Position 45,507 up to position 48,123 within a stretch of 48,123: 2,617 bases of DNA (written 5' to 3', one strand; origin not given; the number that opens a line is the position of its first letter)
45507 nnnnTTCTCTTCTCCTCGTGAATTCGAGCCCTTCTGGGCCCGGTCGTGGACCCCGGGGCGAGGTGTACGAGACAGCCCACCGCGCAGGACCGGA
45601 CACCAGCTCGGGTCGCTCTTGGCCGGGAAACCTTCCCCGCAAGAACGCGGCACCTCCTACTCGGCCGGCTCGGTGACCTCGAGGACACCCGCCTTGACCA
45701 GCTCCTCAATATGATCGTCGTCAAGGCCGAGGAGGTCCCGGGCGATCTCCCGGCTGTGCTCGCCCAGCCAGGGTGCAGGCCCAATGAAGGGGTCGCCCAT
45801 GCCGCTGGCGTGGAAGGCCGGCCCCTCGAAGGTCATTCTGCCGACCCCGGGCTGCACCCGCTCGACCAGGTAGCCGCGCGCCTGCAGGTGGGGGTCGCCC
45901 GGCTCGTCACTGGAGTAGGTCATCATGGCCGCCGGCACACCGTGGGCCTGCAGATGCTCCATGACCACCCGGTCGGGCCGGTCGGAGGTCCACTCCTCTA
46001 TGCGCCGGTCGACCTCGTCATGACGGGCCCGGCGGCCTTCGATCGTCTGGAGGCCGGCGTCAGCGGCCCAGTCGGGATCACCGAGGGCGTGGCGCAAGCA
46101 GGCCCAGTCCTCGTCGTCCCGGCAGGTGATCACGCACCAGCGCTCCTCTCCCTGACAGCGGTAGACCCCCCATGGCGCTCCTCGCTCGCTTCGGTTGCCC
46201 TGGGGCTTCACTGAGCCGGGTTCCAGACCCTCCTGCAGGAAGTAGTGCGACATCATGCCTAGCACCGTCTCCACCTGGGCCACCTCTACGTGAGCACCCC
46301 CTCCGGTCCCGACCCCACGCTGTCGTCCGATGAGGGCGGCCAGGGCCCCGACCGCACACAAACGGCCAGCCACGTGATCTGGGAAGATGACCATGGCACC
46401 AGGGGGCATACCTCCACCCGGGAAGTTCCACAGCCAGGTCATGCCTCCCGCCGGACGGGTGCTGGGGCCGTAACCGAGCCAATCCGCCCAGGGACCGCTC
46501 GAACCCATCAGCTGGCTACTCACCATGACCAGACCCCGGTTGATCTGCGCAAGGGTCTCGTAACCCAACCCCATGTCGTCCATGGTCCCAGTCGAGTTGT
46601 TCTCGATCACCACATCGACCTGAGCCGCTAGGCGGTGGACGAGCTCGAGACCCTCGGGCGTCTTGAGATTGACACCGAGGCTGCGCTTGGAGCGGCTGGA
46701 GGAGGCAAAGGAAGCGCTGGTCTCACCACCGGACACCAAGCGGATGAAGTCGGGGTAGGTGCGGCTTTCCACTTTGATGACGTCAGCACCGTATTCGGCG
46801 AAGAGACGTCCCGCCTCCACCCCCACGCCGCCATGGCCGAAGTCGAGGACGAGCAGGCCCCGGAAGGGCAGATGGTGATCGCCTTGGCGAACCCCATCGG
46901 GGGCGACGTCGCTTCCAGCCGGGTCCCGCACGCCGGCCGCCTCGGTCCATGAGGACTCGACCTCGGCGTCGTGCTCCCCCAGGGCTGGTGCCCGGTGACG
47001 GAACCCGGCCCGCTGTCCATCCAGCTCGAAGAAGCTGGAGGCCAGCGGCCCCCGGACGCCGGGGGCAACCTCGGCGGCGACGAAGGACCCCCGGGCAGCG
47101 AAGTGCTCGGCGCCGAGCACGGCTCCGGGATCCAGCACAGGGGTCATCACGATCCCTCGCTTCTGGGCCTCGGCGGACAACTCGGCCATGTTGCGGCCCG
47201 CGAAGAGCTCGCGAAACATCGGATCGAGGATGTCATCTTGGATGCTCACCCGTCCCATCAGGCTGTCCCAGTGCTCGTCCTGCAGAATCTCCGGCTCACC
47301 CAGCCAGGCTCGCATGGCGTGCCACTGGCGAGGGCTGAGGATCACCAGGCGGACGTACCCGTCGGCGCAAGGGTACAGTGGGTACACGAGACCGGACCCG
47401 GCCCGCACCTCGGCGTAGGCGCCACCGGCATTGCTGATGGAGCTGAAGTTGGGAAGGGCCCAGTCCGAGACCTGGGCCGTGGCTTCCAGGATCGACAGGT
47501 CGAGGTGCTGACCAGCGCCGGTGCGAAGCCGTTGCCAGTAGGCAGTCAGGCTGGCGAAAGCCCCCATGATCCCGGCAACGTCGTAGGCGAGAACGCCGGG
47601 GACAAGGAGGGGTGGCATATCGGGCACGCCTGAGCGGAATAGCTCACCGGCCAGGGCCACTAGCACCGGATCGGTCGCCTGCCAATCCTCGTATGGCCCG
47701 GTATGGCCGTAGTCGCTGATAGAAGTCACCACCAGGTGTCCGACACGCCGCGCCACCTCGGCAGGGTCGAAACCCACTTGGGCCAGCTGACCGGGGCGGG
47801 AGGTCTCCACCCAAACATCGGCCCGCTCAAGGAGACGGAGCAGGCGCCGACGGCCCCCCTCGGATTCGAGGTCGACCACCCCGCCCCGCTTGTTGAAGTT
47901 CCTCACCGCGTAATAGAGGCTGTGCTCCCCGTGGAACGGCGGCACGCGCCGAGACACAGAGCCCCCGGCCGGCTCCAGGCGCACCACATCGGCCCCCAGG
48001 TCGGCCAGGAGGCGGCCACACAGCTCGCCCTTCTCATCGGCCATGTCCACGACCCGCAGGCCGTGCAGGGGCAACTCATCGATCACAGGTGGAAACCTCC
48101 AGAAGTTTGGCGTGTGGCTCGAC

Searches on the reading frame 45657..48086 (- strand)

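Call 60: search_protein_families(library=ncbifam, proteins=[window:45657-48086:-], max_evalue=1e-40)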
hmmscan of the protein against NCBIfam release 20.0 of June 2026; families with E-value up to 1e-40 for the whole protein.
window:45657-48086:- (809 aa): 6 families
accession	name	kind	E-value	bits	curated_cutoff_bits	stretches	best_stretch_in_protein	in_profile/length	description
NF003809.0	PRK05398.1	subfamily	1.8e-80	270.5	442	1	407-801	4-415/416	formyl-CoA transferase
TIGR03253.1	oxalate_frc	equivalog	4.7e-79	266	504.2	1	407-801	3-415/416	formyl-CoA transferase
NF052585.1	SucGlutTfsCaiB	equivalog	1.6e-72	244.3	750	0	405-785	5-388/394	succinate--glutarate CoA-transferase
NF008511.0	PRK11430.1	equivalog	3.7e-66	223.8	522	0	6-319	9-322/381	CoA:oxalate CoA-transferase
NF041294.1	Scnl_mescCoAtase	equivalog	1.8e-65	221.6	700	0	7-376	4-379/381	succinyl-CoA:mesaconate CoA-transferase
NF002914.1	PRK03525.1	equivalog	2e-44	152.1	413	0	6-342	9-343/400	L-carnitine CoA-transferase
